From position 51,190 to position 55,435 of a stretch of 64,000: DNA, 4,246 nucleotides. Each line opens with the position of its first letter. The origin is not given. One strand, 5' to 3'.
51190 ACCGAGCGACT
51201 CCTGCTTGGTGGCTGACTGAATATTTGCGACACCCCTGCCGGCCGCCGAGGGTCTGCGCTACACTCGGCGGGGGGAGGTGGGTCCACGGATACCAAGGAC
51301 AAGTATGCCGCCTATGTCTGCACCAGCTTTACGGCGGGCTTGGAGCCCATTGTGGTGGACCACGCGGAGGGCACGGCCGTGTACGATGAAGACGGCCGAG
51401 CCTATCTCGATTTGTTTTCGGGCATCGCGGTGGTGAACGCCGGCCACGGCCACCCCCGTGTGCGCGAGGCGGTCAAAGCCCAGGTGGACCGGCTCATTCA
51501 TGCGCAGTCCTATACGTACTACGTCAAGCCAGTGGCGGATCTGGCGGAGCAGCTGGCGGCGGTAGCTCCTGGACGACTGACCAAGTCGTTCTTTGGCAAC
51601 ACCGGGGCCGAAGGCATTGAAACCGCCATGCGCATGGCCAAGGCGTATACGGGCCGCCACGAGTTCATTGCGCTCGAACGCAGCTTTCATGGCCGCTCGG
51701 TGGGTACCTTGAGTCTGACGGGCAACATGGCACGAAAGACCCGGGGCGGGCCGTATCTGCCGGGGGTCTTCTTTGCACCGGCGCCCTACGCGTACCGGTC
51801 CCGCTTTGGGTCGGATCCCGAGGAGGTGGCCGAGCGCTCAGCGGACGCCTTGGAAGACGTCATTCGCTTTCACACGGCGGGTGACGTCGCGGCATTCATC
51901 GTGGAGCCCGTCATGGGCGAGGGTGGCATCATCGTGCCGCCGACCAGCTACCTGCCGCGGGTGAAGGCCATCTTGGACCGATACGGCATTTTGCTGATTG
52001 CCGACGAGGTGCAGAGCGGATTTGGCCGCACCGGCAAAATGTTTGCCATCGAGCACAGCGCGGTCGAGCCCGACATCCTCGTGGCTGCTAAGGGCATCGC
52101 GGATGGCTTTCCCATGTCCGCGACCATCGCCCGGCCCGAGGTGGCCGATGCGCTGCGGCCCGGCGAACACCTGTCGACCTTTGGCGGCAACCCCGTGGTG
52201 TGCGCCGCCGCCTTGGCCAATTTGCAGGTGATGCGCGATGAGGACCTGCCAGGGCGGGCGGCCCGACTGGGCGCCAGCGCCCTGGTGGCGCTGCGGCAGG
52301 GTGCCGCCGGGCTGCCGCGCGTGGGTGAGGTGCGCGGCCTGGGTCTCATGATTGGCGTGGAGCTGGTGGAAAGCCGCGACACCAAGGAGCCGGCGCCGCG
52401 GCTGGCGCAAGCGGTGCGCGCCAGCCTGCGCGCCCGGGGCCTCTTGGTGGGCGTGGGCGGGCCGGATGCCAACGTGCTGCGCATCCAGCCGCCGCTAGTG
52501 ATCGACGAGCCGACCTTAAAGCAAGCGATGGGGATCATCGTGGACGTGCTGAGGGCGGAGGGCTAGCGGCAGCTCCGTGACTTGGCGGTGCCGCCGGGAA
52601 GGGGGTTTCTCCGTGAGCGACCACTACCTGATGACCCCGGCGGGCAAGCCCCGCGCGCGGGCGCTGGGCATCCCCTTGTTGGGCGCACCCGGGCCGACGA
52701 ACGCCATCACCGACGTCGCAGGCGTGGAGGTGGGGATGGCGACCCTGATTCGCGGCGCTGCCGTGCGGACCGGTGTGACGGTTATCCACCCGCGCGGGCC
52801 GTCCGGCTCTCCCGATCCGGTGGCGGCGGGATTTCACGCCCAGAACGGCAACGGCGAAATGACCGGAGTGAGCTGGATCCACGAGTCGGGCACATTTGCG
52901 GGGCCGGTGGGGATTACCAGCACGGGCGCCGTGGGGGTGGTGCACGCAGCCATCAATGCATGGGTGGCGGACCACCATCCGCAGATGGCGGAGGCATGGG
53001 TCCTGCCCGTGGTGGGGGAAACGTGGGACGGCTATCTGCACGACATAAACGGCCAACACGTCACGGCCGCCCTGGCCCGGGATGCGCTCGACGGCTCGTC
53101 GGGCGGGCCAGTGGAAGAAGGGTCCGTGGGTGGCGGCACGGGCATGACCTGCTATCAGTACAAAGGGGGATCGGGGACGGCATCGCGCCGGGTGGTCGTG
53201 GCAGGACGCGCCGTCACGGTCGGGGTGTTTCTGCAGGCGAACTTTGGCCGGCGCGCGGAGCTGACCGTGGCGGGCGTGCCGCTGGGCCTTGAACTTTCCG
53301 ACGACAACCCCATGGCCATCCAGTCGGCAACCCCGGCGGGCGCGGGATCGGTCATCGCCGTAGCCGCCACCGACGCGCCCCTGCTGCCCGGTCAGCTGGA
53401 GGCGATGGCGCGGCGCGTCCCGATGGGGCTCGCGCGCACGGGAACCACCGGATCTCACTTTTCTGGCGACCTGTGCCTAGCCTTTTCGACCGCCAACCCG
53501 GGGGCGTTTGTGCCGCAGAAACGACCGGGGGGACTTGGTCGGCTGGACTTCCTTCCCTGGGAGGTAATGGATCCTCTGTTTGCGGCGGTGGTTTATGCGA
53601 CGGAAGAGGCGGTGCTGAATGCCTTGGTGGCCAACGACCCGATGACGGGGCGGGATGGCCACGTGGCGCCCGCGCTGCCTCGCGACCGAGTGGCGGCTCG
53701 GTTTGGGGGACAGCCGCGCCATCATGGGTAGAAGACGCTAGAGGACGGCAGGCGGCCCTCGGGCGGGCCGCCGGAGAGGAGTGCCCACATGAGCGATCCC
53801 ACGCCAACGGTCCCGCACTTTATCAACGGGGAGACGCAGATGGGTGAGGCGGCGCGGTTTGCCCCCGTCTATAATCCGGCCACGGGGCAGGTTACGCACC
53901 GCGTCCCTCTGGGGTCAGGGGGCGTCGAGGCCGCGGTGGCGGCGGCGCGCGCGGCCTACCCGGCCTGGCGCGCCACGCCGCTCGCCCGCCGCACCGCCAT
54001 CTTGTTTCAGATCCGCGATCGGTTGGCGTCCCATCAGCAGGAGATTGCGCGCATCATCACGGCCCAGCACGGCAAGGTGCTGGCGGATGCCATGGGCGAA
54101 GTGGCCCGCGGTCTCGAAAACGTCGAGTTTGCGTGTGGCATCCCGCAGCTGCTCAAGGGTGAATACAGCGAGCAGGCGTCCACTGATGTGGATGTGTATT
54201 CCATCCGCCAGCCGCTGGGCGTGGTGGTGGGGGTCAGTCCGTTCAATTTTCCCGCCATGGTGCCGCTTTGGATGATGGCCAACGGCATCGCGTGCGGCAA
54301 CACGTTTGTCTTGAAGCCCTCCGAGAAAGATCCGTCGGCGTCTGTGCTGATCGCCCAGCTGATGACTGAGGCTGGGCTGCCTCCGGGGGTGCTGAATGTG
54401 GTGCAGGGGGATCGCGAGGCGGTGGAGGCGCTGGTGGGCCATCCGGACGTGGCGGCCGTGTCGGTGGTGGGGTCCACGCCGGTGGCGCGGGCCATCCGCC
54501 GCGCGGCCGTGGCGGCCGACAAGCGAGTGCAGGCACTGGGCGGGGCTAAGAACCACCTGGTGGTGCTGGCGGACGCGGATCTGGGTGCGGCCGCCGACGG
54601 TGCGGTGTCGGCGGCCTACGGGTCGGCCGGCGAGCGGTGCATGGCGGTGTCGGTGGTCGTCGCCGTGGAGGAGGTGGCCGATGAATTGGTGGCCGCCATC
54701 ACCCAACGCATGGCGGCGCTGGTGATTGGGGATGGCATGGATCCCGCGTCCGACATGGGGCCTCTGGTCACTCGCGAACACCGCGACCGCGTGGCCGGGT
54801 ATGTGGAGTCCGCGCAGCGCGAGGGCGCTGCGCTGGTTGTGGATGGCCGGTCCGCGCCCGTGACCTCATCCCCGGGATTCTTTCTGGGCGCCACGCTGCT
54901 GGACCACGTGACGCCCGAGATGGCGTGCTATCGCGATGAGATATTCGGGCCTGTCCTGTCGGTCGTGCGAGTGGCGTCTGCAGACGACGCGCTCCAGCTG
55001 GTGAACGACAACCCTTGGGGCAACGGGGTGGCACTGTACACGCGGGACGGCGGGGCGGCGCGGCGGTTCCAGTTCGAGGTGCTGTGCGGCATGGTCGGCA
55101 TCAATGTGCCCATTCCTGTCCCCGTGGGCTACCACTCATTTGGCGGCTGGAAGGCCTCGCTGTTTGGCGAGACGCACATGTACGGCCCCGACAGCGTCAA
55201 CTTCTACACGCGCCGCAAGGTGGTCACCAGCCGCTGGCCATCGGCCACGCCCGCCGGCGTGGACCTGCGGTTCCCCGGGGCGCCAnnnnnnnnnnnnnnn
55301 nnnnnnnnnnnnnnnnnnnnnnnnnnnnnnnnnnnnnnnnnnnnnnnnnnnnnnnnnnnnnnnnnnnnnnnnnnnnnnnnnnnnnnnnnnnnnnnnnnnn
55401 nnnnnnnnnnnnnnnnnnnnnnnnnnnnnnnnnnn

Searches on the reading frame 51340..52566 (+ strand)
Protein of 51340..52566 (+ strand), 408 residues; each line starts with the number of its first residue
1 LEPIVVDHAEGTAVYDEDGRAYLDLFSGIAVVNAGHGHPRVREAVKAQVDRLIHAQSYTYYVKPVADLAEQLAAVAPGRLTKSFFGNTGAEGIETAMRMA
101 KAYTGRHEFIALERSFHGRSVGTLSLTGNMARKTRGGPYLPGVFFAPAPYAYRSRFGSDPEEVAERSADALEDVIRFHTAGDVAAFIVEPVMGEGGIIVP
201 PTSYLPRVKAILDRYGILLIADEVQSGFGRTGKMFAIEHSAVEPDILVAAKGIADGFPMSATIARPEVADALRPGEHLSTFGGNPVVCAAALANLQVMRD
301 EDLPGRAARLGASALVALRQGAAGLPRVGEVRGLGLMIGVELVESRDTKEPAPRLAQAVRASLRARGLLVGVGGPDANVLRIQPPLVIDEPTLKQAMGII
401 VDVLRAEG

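Call 91: search_protein_families(library=pfam, proteins=[window:51340-52566:+], max_evalue=0.001)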
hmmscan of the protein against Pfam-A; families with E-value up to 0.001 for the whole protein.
window:51340-52566:+ (408 aa): 1 family
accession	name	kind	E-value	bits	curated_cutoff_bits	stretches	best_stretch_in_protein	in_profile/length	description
PF00202.27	Aminotran_3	-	6.6e-112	374.6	30.5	1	3-404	10-403/403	Aminotransferase class-III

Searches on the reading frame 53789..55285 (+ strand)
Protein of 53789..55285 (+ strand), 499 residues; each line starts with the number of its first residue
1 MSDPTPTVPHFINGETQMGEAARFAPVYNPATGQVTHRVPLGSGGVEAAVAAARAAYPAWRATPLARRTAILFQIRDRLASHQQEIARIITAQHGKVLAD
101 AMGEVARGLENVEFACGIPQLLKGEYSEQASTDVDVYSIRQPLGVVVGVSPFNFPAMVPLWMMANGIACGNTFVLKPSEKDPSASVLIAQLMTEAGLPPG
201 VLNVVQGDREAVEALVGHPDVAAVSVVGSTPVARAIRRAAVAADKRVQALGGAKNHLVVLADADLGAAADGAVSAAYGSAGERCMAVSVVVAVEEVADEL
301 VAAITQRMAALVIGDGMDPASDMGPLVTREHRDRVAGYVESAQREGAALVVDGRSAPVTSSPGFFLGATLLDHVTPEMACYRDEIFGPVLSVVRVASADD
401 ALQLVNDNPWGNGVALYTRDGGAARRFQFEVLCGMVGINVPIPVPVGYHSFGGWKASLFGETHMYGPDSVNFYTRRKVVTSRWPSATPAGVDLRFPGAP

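Call 104: list_cluster_members(proteins=[P0041, L027:2687-2935:+, L027:2954-3169:-, window:53789-55285:+, window:51340-52563:+, P0032, P0002])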
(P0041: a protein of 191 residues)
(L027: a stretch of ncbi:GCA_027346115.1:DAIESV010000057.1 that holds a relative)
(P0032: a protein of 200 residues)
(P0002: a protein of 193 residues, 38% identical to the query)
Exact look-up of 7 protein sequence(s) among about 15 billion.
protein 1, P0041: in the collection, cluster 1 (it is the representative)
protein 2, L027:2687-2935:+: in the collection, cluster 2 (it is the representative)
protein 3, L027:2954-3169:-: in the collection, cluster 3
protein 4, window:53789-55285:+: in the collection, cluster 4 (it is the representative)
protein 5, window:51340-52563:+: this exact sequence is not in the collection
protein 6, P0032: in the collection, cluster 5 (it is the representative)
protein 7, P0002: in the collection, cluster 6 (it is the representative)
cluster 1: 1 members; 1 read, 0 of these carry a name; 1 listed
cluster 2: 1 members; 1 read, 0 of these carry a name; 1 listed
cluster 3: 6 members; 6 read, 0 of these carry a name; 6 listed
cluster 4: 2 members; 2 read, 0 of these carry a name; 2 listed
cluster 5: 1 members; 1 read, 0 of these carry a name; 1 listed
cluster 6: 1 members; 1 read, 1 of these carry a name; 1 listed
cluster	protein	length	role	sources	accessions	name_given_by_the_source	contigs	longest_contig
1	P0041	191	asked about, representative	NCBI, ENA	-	-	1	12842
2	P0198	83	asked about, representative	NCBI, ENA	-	-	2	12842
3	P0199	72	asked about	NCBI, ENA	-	-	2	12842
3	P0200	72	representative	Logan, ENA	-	-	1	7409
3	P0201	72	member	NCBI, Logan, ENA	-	-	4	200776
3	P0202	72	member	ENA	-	-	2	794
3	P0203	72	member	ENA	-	-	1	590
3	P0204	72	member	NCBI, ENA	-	-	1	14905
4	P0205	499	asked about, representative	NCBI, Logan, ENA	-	-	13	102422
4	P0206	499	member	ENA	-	-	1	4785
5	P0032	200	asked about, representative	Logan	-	-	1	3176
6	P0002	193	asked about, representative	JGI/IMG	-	hypothetical protein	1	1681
